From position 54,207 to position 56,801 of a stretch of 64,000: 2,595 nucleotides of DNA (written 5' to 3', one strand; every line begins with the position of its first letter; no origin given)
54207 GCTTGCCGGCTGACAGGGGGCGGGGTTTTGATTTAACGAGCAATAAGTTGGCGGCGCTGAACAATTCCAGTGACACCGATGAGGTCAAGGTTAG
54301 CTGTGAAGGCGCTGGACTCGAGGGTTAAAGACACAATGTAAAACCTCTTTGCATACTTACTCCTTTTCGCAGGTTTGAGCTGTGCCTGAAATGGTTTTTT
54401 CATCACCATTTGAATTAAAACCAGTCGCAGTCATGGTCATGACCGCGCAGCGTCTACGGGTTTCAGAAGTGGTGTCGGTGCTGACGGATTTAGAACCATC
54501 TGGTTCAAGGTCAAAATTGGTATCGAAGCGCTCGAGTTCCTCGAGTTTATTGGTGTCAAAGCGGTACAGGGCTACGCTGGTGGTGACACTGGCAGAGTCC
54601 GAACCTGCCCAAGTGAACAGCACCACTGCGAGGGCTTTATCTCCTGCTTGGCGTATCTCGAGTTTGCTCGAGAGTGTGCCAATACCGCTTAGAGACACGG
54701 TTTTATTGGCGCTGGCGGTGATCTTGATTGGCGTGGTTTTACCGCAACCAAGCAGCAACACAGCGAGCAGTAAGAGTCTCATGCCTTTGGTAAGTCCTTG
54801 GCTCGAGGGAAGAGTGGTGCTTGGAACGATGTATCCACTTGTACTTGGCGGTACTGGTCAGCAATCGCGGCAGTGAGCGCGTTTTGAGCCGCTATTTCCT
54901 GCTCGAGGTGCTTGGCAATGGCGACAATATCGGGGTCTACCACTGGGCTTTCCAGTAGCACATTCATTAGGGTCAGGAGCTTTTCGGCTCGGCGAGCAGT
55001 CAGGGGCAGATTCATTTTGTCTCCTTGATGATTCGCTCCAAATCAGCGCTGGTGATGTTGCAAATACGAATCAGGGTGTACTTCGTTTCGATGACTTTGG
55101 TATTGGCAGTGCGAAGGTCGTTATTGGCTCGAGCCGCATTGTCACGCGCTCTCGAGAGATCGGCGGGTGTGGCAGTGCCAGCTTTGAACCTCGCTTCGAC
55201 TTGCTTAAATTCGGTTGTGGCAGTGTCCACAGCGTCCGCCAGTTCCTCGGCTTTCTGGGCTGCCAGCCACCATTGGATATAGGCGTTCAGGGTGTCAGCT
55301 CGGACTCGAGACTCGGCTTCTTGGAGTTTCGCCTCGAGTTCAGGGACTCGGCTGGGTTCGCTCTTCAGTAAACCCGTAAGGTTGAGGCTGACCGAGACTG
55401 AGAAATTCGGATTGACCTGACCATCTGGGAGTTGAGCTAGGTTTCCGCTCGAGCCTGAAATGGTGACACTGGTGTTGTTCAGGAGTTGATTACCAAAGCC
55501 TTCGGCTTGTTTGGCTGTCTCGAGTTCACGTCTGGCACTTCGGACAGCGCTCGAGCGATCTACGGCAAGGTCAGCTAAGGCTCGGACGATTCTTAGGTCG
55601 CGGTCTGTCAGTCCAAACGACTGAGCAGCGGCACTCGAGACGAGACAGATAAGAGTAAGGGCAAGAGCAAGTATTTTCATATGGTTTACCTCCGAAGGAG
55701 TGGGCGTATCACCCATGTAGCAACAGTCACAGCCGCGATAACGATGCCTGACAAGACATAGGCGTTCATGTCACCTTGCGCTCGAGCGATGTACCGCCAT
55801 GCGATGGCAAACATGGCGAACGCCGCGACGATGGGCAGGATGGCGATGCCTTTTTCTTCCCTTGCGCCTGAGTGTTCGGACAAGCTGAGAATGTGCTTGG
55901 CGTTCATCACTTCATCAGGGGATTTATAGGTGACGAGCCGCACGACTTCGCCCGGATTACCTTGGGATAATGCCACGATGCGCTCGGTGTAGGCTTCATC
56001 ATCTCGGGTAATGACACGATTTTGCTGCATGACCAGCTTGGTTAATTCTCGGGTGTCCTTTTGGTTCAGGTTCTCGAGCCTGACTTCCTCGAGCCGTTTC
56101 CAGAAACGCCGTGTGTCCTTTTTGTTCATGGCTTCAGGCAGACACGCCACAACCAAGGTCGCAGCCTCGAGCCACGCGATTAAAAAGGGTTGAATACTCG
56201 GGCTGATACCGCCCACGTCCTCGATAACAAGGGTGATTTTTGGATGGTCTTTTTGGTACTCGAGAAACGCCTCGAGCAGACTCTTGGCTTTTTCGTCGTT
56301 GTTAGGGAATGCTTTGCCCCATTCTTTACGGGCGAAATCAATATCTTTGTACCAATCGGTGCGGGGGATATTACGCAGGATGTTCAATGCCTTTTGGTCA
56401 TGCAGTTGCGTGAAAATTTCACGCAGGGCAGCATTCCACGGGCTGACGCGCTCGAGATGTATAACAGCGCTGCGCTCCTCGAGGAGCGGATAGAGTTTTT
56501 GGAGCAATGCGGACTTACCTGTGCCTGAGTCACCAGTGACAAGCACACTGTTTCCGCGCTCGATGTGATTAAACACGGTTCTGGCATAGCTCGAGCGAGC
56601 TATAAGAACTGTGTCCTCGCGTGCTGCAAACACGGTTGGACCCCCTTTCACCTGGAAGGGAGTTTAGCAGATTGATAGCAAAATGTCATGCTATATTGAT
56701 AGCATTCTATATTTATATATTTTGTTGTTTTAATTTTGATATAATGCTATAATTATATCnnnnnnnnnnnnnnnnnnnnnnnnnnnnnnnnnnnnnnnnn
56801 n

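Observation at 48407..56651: Eight-gene envelope operon with non-canonical parts: membrane AAA ATPase, half-size TolC, DUF457::HlyD-like fusion and four lipoproteins (two DUF11-repeat giants)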

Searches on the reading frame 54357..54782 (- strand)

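Call 3: search_protein_families(library=pfam, proteins=[window:54357-54782:-], max_evalue=1)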
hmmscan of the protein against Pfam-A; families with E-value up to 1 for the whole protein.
window:54357-54782:- (141 aa): 0 families

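Call 4: search_protein_families(library=ncbifam, proteins=[window:54357-54782:-], max_evalue=1)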
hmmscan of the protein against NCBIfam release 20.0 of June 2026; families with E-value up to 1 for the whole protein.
window:54357-54782:- (141 aa): 1 family
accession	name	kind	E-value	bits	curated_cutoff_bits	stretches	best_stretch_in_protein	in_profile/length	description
NF007349.0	PRK09840.1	equivalog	0.0044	15.1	686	1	17-125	397-504/760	catecholate siderophore receptor Fiu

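Call 15: search_protein_families(library=padloc, proteins=[window:54357-54782:-], max_evalue=0.1)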
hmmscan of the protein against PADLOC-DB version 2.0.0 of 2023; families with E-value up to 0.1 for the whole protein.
window:54357-54782:- (141 aa): 0 families

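Call 72: search_protein_families(library=phrogs, proteins=[window:54357-54782:-], max_evalue=0.01)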
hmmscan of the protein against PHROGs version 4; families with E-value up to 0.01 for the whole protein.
window:54357-54782:- (141 aa): 0 families

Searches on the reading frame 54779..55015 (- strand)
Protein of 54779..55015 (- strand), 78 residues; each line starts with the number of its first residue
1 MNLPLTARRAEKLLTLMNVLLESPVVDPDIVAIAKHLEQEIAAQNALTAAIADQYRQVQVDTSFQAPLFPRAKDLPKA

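Call 3: search_protein_families(library=pfam, proteins=[window:54779-55015:-], max_evalue=1)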
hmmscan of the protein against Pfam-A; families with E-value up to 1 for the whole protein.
window:54779-55015:- (78 aa): 0 families

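Call 4: search_protein_families(library=ncbifam, proteins=[window:54779-55015:-], max_evalue=1)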
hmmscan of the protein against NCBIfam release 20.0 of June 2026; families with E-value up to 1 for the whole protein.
window:54779-55015:- (78 aa): 1 family
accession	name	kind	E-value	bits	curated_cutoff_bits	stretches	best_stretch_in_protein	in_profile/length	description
NF011453.0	PRK14873.1-3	equivalog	0.027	12.6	812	1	10-69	72-131/653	primosome assembly protein PriA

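Call 15: search_protein_families(library=padloc, proteins=[window:54779-55015:-], max_evalue=0.1)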
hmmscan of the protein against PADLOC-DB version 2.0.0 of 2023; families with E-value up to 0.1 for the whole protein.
window:54779-55015:- (78 aa): 0 families

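Call 72: search_protein_families(library=phrogs, proteins=[window:54779-55015:-], max_evalue=0.01)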
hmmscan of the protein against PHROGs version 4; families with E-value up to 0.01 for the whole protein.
window:54779-55015:- (78 aa): 0 families

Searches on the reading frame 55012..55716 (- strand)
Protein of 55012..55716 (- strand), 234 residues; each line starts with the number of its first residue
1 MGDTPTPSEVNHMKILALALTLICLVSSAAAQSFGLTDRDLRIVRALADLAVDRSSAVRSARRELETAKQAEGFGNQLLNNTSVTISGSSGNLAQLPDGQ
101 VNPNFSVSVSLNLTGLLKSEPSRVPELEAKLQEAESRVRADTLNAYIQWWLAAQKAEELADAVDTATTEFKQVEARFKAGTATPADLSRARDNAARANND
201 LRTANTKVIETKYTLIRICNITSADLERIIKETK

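Call 3: search_protein_families(library=pfam, proteins=[window:55012-55716:-], max_evalue=1)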
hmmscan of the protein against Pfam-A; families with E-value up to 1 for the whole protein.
window:55012-55716:- (234 aa): 2 families
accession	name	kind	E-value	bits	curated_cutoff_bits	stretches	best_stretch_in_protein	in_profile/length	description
PF02321.23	OEP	-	1.4e-15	58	22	1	48-217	5-184/187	Outer membrane efflux protein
PF07791.16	Imm11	-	0.076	12.8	22.1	1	118-184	38-105/194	Immunity protein family (Imm11)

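Call 4: search_protein_families(library=ncbifam, proteins=[window:55012-55716:-], max_evalue=1)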
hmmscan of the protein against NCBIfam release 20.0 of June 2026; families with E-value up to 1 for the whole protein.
window:55012-55716:- (234 aa): 4 families
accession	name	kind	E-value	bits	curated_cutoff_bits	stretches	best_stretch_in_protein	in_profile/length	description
TIGR01844.1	type_I_sec_TolC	subfamily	0.00011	21.3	225.15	1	129-216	307-394/414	TolC family outer membrane protein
TIGR01845.1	outer_NodT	subfamily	0.0022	16.9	210.05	1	127-211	156-240/460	efflux transporter outer membrane subunit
NF011925.1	PRK15396.1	subfamily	0.093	13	108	1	154-202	25-70/78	major outer membrane lipoprotein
NF052667.1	Tsi2_fam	equivalog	0.51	10.8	70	0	123-156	19-52/73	Tsi2 family anti-toxin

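Call 15: search_protein_families(library=padloc, proteins=[window:55012-55716:-], max_evalue=0.1)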
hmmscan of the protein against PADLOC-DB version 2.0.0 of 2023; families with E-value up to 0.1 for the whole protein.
window:55012-55716:- (234 aa): 0 families

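Call 62: find_homologous_proteins(query=window:55012-55680:-)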
Query window:55012-55680:- (222 aa): 11 proteins with E <= 0.001 among 2436 candidates.
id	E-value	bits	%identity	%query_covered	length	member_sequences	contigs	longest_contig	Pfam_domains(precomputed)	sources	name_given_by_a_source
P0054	8.7e-132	455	100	100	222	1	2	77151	PF02321.24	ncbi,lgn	-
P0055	4.5e-105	368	79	98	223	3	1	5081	PF02321.24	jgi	jgi:hypothetical protein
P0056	7.0e-105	367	81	100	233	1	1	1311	PF02321.24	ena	-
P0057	6.3e-104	364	79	100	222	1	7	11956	PF02321.24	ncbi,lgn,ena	-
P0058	1.9e-103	362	78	100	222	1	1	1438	PF02321.24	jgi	jgi:outer membrane protein TolC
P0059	2.9e-102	358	79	100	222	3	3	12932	PF02321.24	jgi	jgi:outer membrane protein TolC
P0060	1.0e-99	350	76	100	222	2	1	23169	PF02321.24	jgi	jgi:outer membrane protein TolC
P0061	5.6e-96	338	79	94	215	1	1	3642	-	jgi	jgi:outer membrane protein TolC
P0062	2.2e-65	238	55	97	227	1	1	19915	-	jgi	jgi:outer membrane protein TolC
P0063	5.0e-57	211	49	92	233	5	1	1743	-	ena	-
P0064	2.1e-55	206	48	97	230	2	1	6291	-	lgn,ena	-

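Call 64: find_encoding_contigs(protein=P0054, flank=10000, max_places=3)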
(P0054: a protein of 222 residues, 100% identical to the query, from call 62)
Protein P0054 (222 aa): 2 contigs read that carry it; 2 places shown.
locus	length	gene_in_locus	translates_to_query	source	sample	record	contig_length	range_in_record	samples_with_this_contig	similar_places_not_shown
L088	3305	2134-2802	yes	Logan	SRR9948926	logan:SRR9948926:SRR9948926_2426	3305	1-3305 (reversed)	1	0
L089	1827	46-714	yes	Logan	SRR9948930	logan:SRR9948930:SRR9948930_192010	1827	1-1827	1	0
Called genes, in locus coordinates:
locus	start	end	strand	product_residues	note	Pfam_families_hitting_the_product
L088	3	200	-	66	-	?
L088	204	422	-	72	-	-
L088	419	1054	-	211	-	PF01656:CbiA, PF07015:VirC1 (faint), PF13614:AAA_31 (faint)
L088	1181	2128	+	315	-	PF10236:DAP3 (faint), PF13191:AAA_16, PF13401:AAA_22 (faint)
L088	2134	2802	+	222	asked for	PF02321:OEP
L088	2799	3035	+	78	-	-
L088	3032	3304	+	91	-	?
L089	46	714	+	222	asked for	PF02321:OEP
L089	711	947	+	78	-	-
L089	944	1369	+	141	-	-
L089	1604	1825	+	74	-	?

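Call 72: search_protein_families(library=phrogs, proteins=[window:55012-55716:-], max_evalue=0.01)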
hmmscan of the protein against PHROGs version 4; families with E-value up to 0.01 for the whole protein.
window:55012-55716:- (234 aa): 0 families

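Call 73: predict_structure(alignment_id=A3)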
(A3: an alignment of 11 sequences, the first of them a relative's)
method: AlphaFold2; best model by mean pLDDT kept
length: 222 residues; sequences in the alignment: 11
mean_pLDDT: 78.1   pTM: 0.63
mean pLDDT of the five models: 78.1, 75.8, 75.4, 75.1, 74.8
residues with pLDDT >= 90: 110; 70-90: 39; 50-70: 22; < 50: 51
segments of 3 or more residues with pLDDT < 50: 1-6, 12-19, 65-72, 74-76, 78-81, 88-107
pLDDT, mean of each block of 10 residues (from residue 1): 49 46 79 94 89 83 52 46 50 44 50 86 92 94 95 97 97 97 97 97 95 92 67
secondary structure, 60 per line:
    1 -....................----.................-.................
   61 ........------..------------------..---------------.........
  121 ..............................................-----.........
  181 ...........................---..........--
elements in order: H2-21 H26-42 H44-68 H112-166 H172-207 H211-220

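Call 75: fold_search(model_id=the predicted structure, library=pdb)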
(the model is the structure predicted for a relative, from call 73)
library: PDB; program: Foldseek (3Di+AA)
matches with E <= 10: 530; with E <= 0.001: 0
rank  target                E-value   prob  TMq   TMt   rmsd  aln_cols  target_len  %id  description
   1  3d5k_A                5.5e-03  1.00  0.56  0.29  11.8       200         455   17  Crystal structure of the OprM channel in a non-symmetrical space group (released 2009-06-02)
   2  9j3d_A                6.5e-03  1.00  0.56  0.33  13.3       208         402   18  Cryo-EM structure of TMexCD1-TOprJ1 (released 2025-08-13)
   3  9tg4_A                1.1e-02  1.00  0.53  0.29  14.1       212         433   17  Structure of the YbjP lipoprotein bound to the AcrABZ-TolC efflux pump (released 2026-04-08)
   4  9a2x_MODEL_1_A        1.3e-02  1.00  0.51  0.26  14.9       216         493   16  Model of E. coli TolC by in-cell photo-crosslinking MS and deep learning (released 2023-02-24)
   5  5bun_B                1.7e-02  1.00  0.47  0.27  13.2       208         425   19  Crystal structure of an antigenic outer membrane protein ST50 from Salmonella Typhi (released 2015-12-23)
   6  5azs_A                1.9e-02  1.00  0.55  0.30  12.2       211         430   17  Crystal structure of a membrane protein from Pseudomonas aeruginosa (released 2016-06-08)
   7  7ng8_A                1.9e-02  1.00  0.47  0.28  13.3       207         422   15  Trimeric efflux pump Klebsiella TolC in complex with KlebC (released 2021-06-30)
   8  1ek9_A                1.9e-02  1.00  0.47  0.27  13.3       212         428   17  2.1A X-RAY STRUCTURE OF TOLC: AN INTEGRAL OUTER MEMBRANE PROTEIN AND EFFLUX PUMP COMPONENT FROM ESCHERICHIA COLI (released 2000-06-28)
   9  5azs_B                2.3e-02  1.00  0.57  0.31  12.2       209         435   17  Crystal structure of a membrane protein from Pseudomonas aeruginosa (released 2016-06-08)
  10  6zre_A                2.4e-02  1.00  0.56  0.29  12.5       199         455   17  Deciphering the role of the channel constrictions in the opening mechanism of MexAB-OprM efflux pump from Pseudomonas  (released 2021-07-28)
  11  1wp1_A                2.5e-02  1.00  0.57  0.29  11.8       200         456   17  Crystal structure of the drug-discharge outer membrane protein, OprM (released 2004-11-02)
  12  6zre_B                2.5e-02  1.00  0.58  0.30  12.2       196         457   18  Deciphering the role of the channel constrictions in the opening mechanism of MexAB-OprM efflux pump from Pseudomonas  (released 2021-07-28)
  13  7ng9_A                2.6e-02  1.00  0.47  0.28  13.8       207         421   17  Trimeric efflux pump Klebsiella TolC (released 2021-06-30)
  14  5azs_C                2.8e-02  1.00  0.52  0.27  12.3       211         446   18  Crystal structure of a membrane protein from Pseudomonas aeruginosa (released 2016-06-08)
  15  1wp1_B                3.4e-02  1.00  0.55  0.32  10.7       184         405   15  Crystal structure of the drug-discharge outer membrane protein, OprM (released 2004-11-02)
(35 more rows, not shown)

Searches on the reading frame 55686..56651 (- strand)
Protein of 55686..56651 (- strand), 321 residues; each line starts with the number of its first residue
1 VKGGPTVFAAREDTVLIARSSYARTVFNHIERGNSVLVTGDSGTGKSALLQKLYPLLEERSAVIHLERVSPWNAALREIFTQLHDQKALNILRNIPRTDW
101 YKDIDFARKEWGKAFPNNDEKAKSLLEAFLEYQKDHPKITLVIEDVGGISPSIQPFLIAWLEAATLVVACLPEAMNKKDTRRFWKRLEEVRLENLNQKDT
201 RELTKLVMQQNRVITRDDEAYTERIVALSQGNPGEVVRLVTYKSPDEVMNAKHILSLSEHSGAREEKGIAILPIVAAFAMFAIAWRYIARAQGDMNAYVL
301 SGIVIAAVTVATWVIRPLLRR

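Call 3: search_protein_families(library=pfam, proteins=[window:55686-56651:-], max_evalue=1)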
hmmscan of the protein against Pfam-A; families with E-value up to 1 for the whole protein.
window:55686-56651:- (321 aa): 30 families (the best 25 are shown)
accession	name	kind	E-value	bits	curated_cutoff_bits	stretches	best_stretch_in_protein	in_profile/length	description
PF13191.12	AAA_16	-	5.3e-09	37.2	32.6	1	30-149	19-144/167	AAA ATPase domain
PF10236.15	DAP3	-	5.2e-08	32.9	23.1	2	181-238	252-310/311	Mitochondrial ribosomal death-associated protein 3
PF13401.12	AAA_22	-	1.5e-05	25.7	27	1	33-146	5-93/130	AAA domain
PF20703.3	nSTAND1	-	5.1e-05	23.5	27.1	1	7-144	7-122/379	Novel STAND NTPase 1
PF00005.33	ABC_tran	-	0.00052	21.1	25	1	29-117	7-80/137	ABC transporter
PF25199.1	nSTAND_NTPase5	-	0.0008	19.7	34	1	31-82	39-93/145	Novel STAND NTPase 5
PF07728.20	AAA_5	-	0.00095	19.6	22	1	36-186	2-114/139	AAA domain (dynein-related subfamily)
PF13555.12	AAA_29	-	0.0011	19.1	27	1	29-50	18-39/61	P-loop containing region of AAA domain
PF20720.3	nSTAND3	-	0.0012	19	27.2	1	24-77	8-62/155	Novel STAND NTPase 3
PF12775.13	AAA_7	-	0.0014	18.6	25.8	1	26-60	26-60/181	P-loop containing dynein motor region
PF05729.18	NACHT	-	0.0027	18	26.7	1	36-59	3-26/167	NACHT domain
PF01637.24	ATPase_2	-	0.0036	17.6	33.2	1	33-161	20-135/225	ATPase domain predominantly from Archaea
PF07693.20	KAP_NTPase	-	0.0047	16.7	20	1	28-85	15-77/293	KAP family P-loop domain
PF00158.32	Sigma54_activat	-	0.0059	16.7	20.2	1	28-60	17-49/168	Sigma-54 interaction domain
PF13481.12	AAA_25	-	0.007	16.4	27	1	28-53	28-53/195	AAA domain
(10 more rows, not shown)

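Call 4: search_protein_families(library=ncbifam, proteins=[window:55686-56651:-], max_evalue=1)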
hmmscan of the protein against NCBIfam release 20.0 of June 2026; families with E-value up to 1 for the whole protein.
window:55686-56651:- (321 aa): 54 families (the best 25 are shown)
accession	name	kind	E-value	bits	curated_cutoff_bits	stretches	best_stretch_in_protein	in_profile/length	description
TIGR02868.1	CydC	equivalog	1.5e-05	23.9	329.05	1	24-78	352-406/530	thiol reductant ABC exporter subunit CydC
TIGR03903.1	TOMM_kin_cyc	equivalog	2e-05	22.6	705.75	2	15-64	490-536/1267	TOMM system kinase/cyclase fusion protein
NF041815.1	Avs4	equivalog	9e-05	19.8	1500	1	11-64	183-236/1579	AVAST type 4 anti-phage nuclease Avs4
TIGR02315.1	ABC_phnC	equivalog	0.0001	21.8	266.1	1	28-68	23-63/243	phosphonate ABC transporter ATP-binding protein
NF047389.1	ATPase_Sll1717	subfamily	0.00035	19.8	75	1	10-78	6-70/454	P-loop ATPase, Sll1717 family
NF053860.1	DS41_1_antiphage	equivalog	0.00041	19.4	370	1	21-64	27-71/448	anti-phage protein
NF005115.0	PRK06547.1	equivalog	0.00045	19.7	173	1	34-103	16-88/172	hypothetical protein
TIGR02324.1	CP_lyasePhnL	equivalog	0.00074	19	256.3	1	27-73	28-74/224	phosphonate C-P lyase system protein PhnL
TIGR04521.1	ECF_ATPase_2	equivalog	0.00075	18.7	330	1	26-70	24-68/279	energy-coupling factor transporter ATPase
NF007601.2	PRK10247.1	equivalog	0.0012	18.4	292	1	26-67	20-61/204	iron efflux ABC transporter ATP-binding subunit FetA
NF038308.1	RNA_repair_RtcR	equivalog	0.0013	17.6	650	1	32-63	203-234/530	RNA repair transcriptional activator RtcR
NF000355.4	ribo_prot_ABC_F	equivalog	0.002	17.1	380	1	28-60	334-366/499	ribosomal protection-like ABC-F family protein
TIGR02857.1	CydD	equivalog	0.003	16.6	435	1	26-68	341-383/529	thiol reductant ABC exporter subunit CydD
TIGR03608.1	L_ocin_972_ABC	subfamily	0.0034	16.9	254.85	1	29-59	20-50/206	putative bacteriocin export ABC transporter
NF010158.0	PRK13637.1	equivalog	0.0034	16.5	390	1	28-73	28-73/287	energy-coupling factor transporter ATPase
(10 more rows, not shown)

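Call 15: search_protein_families(library=padloc, proteins=[window:55686-56651:-], max_evalue=0.1)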
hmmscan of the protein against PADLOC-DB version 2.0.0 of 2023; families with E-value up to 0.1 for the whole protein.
window:55686-56651:- (321 aa): 4 families
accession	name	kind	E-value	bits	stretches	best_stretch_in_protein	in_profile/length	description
PDLC04140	mad8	-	2.1e-06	25.5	1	29-272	23-195/314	mads_8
PDLC03859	LmuB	-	0.002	15.4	1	31-130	22-126/611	-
PDLC01993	RtcR--CARF_AAA_HTH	-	0.0069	12.9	1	35-63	206-234/523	-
PDLC02169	Avs4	-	0.012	10.8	1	12-63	188-238/1570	-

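Call 39: search_solved_structures(query=A2, max_evalue=0.1)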
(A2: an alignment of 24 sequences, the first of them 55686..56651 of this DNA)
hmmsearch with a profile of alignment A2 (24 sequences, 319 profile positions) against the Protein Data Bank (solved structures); distinct sequences matched with E-value up to 0.1: 411 (the best 60 are shown).
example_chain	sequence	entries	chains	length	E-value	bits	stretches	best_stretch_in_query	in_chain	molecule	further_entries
6i27_A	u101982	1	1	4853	7.1e-16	61.4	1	22-76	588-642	Midasin,Midasin,Midasin,Midasin,Midasin,Midasin,Midasin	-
6i26_A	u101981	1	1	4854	7.1e-16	61.4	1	22-76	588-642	Midasin,Midasin,Midasin,Midasin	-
6hyp_A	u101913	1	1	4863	7.1e-16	61.4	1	22-76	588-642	Midasin,Midasin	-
5jcs_s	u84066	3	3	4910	7.4e-16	61.3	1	22-76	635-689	Midasin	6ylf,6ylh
6or5_A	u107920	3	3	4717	1.2e-11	47.5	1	22-76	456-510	Midasin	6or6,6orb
6ha8_V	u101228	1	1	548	3.6e-08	36.1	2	9-72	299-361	Nucleotide-binding protein ExpZ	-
9ip0_A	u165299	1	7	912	1.3e-06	30.9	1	10-57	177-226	Chaperone protein ClpB1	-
8xon_S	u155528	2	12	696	2.1e-06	30.2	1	11-60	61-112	NDP-hexose 4-ketoreductase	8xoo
9nlj_U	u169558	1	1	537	2.5e-06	30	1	19-66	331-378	Uup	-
8ycx_A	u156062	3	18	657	5.9e-06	28.8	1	13-58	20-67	ATP-dependent Clp protease ATP-binding subunit ClpC1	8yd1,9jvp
7p48_6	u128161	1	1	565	9.9e-06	28.1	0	21-55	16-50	ABC-F type ribosomal protection protein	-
9if4_A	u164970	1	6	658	1.2e-05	27.8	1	13-58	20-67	ATP-dependent Clp protease ATP-binding subunit ClpC1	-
4zpx_A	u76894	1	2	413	1.2e-05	27.8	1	12-61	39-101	ATP-dependent protease Lon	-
3ux8_A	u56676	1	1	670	1.3e-05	27.7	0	18-50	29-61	Excinuclease ABC, A subunit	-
9wfg_A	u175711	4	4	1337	2.4e-05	26.8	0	23-56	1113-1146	ABC transporter D family member 1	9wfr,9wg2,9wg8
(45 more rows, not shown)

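Call 72: search_protein_families(library=phrogs, proteins=[window:55686-56651:-], max_evalue=0.01)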
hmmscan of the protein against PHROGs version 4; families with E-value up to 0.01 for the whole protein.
window:55686-56651:- (321 aa): 4 families
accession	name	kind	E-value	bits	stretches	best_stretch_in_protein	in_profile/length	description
phrog_6841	-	unknown function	0.0008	19.4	0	185-253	223-288/470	-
phrog_293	-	moron, auxiliary metabolic gene and host takeover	0.0016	17.5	1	29-67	159-197/1058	ABC transporter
phrog_296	-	integration and excision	0.0019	18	0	32-53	317-338/626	DNA transposition protein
phrog_13260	-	unknown function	0.0031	17.4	1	15-86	22-91/497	-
